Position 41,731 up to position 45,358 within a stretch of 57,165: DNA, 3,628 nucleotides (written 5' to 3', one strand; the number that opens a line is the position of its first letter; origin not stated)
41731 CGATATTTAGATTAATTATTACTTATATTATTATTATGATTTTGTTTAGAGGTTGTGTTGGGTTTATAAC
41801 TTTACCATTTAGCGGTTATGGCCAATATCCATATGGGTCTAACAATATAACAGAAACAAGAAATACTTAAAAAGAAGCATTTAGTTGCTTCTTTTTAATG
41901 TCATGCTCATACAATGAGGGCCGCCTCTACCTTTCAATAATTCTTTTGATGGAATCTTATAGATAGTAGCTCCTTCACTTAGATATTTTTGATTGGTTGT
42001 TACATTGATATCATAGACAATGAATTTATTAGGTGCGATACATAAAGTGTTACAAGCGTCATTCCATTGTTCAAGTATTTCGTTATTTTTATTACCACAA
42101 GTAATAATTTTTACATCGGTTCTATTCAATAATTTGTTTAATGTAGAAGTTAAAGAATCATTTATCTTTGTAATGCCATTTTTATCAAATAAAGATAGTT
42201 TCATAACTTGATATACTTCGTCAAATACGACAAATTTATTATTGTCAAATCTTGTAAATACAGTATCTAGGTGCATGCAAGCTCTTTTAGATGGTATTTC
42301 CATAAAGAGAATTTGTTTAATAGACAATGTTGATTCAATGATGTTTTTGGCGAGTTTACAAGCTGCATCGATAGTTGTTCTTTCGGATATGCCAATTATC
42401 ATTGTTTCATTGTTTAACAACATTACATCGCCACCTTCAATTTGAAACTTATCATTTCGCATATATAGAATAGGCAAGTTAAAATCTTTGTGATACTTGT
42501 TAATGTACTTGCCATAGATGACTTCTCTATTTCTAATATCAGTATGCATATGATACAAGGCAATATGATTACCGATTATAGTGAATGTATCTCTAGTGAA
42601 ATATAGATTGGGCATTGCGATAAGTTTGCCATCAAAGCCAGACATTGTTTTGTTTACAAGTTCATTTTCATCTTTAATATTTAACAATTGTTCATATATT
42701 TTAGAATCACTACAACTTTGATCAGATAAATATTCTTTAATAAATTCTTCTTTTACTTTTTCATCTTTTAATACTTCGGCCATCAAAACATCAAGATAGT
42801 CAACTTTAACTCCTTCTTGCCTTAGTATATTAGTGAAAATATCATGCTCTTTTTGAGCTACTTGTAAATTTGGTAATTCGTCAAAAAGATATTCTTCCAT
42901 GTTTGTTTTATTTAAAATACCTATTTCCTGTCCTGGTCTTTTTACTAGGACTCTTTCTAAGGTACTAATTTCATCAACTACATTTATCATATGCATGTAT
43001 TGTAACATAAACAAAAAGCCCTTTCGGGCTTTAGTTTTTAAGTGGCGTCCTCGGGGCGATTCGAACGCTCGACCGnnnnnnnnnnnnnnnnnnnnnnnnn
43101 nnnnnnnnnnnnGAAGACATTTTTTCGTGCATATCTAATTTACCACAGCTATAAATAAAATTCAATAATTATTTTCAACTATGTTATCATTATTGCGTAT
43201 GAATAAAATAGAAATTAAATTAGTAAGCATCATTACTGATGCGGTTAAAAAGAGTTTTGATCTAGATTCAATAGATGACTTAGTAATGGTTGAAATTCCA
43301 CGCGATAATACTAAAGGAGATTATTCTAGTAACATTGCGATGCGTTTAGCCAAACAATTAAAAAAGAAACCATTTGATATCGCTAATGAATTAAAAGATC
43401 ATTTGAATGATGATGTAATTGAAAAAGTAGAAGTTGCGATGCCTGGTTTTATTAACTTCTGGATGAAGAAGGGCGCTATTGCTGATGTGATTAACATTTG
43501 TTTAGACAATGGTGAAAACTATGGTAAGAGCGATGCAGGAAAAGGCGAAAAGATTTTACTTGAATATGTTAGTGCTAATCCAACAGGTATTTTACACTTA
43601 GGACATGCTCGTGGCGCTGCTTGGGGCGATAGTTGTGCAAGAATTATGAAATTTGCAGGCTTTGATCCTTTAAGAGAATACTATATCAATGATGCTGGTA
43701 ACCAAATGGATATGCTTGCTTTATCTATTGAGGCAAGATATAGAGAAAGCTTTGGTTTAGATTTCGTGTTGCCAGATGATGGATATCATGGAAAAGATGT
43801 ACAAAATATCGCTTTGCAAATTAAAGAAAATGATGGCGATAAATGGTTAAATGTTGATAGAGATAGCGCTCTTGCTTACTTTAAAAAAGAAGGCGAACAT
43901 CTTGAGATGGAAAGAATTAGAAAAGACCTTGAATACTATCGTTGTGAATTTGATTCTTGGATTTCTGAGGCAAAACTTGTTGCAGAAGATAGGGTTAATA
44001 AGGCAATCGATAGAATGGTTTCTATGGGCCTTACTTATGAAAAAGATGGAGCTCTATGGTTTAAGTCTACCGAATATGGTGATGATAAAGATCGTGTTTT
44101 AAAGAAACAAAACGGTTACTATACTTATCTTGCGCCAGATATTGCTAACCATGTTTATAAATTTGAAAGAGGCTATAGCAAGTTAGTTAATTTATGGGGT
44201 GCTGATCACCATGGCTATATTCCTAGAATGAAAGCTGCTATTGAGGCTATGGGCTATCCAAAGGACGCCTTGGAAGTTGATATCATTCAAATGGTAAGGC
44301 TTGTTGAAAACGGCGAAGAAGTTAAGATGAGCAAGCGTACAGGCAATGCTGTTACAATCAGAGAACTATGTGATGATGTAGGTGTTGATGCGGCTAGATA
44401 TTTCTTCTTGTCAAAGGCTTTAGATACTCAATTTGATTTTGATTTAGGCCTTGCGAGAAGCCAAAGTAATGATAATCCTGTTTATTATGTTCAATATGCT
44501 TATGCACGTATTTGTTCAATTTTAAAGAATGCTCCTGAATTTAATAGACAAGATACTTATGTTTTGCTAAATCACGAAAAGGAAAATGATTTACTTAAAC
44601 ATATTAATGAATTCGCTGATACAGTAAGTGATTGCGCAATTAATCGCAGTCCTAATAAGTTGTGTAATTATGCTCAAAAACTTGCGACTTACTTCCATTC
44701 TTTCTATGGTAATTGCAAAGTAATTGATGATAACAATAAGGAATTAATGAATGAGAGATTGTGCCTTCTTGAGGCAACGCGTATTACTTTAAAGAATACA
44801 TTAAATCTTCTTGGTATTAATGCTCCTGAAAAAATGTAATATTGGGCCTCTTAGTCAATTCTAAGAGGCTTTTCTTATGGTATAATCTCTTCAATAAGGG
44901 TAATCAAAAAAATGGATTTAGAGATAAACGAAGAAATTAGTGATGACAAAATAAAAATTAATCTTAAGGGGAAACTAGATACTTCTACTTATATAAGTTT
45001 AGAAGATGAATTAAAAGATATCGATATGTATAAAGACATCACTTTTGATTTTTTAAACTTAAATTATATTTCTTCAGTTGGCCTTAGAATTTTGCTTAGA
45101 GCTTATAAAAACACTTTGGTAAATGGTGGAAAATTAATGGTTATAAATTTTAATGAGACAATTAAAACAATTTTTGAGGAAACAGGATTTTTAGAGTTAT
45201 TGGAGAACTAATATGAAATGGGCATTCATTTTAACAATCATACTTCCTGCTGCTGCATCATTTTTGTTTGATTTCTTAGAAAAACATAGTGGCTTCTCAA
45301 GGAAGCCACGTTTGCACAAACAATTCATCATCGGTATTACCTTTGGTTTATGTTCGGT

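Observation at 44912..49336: Partner-switching cluster with two STAS proteins, a sensor-PP2C-kinase fusion and an embedded (p)ppGpp-hydrolase-type HD protein, but no sigma factor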

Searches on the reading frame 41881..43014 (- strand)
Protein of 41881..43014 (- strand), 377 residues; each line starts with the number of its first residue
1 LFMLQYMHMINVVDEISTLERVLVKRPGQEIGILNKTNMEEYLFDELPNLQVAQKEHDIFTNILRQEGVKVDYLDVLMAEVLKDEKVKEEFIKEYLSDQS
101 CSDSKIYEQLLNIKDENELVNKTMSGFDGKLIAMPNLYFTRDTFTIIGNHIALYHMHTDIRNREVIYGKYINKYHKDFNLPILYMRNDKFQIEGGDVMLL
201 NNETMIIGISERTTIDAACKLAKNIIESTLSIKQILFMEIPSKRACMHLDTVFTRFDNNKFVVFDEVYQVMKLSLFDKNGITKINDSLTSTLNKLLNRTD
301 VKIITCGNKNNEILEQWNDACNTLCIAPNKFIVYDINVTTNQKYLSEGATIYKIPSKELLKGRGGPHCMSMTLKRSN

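Call 3: search_protein_families(library=pfam, proteins=[window:41881-43014:-], max_evalue=0.01)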
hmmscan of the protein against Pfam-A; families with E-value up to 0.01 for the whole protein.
window:41881-43014:- (377 aa): 3 families
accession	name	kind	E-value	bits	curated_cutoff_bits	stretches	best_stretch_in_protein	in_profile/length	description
PF02274.22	ADI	-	3.2e-79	267.1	22.8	2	113-375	100-377/377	Arginine deiminase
PF19420.4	DDAH_eukar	-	2.3e-11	43.9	23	1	134-372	57-289/291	N,N dimethylarginine dimethylhydrolase, eukaryotic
PF03937.21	Sdh5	-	0.0033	17.8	27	0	90-116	21-47/76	Flavinator of succinate dehydrogenase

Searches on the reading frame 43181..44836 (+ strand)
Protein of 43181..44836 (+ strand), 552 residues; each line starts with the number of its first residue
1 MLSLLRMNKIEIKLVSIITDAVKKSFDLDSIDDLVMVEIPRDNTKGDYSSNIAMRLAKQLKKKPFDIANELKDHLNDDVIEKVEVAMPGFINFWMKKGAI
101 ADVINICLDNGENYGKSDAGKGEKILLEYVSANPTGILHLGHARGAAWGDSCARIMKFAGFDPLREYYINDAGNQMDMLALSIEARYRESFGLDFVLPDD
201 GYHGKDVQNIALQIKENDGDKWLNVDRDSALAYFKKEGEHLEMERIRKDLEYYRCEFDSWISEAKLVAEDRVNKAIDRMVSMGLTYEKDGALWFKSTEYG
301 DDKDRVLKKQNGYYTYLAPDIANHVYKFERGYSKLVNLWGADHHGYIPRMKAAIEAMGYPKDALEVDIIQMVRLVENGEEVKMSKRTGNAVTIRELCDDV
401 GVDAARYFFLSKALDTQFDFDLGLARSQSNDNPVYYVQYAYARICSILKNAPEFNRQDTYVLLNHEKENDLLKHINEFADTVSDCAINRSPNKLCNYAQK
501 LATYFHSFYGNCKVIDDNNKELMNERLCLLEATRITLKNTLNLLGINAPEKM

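Call 3: search_protein_families(library=pfam, proteins=[window:43181-44836:+], max_evalue=0.01)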
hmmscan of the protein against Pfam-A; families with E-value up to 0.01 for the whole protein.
window:43181-44836:+ (552 aa): 6 families
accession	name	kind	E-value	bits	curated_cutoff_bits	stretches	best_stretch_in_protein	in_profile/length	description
PF05746.21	DALR_1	-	2.4e-37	128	22.3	1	437-552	1-117/117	DALR anticodon binding domain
PF00750.26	tRNA-synt_1d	-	1.1e-23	84.3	23.3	1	108-399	6-297/349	tRNA synthetases class I (R), catalytic domain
PF03485.21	Arg_tRNA_synt_N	-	2.1e-23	83.1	21.5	1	15-93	4-83/85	Arginyl tRNA synthetase N terminal domain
PF01406.26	tRNA-synt_1e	-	2.8e-05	24.1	27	0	379-421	250-292/301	tRNA synthetases class I (C) catalytic domain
PF00133.28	tRNA-synt_1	-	5.2e-05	22.6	22.7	1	373-412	366-405/414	tRNA synthetases class I (I, L, M and V)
PF09334.17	tRNA-synt_1g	-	8e-05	22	20.1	1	379-422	324-366/391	tRNA synthetases class I (M)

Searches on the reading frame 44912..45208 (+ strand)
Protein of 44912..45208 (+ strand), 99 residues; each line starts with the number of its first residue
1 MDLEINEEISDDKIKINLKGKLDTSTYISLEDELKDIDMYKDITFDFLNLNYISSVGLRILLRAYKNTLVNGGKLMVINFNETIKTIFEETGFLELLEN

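Call 3: search_protein_families(library=pfam, proteins=[window:44912-45208:+], max_evalue=0.01)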
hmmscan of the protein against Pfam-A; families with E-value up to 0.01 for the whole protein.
window:44912-45208:+ (99 aa): 2 families
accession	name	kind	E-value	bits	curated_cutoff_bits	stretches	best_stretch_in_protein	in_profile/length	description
PF01740.26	STAS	-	3e-11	43.5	22.6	1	8-96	5-96/106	STAS domain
PF13466.11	STAS_2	-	4.9e-05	23.9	29.2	1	16-92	1-78/80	STAS domain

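Call 4: search_protein_families(library=ncbifam, proteins=[window:44912-45208:+], max_evalue=0.01)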
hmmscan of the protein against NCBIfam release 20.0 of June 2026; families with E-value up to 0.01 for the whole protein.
window:44912-45208:+ (99 aa): 3 families
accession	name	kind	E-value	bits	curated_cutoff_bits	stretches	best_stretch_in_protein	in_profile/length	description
TIGR00377.1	ant_ant_sig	superfamily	1.7e-15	56.8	53.45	1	1-97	1-100/108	anti-sigma factor antagonist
TIGR02886.1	spore_II_AA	equivalog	6.2e-12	45.4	114.75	1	7-97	3-96/106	anti-sigma F factor antagonist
NF033618.0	mlaB_1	equivalog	0.00082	19.8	90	1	13-88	9-83/94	lipid asymmetry maintenance protein MlaB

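Call 42: search_protein_families(library=padloc, proteins=[window:44912-45208:+], max_evalue=0.01)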
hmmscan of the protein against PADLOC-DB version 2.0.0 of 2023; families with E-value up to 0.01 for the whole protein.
window:44912-45208:+ (99 aa): 0 families

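Call 43: search_protein_families(library=phrogs, proteins=[window:44912-45208:+], max_evalue=0.001)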
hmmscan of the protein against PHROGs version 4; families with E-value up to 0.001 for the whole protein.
window:44912-45208:+ (99 aa): 0 families
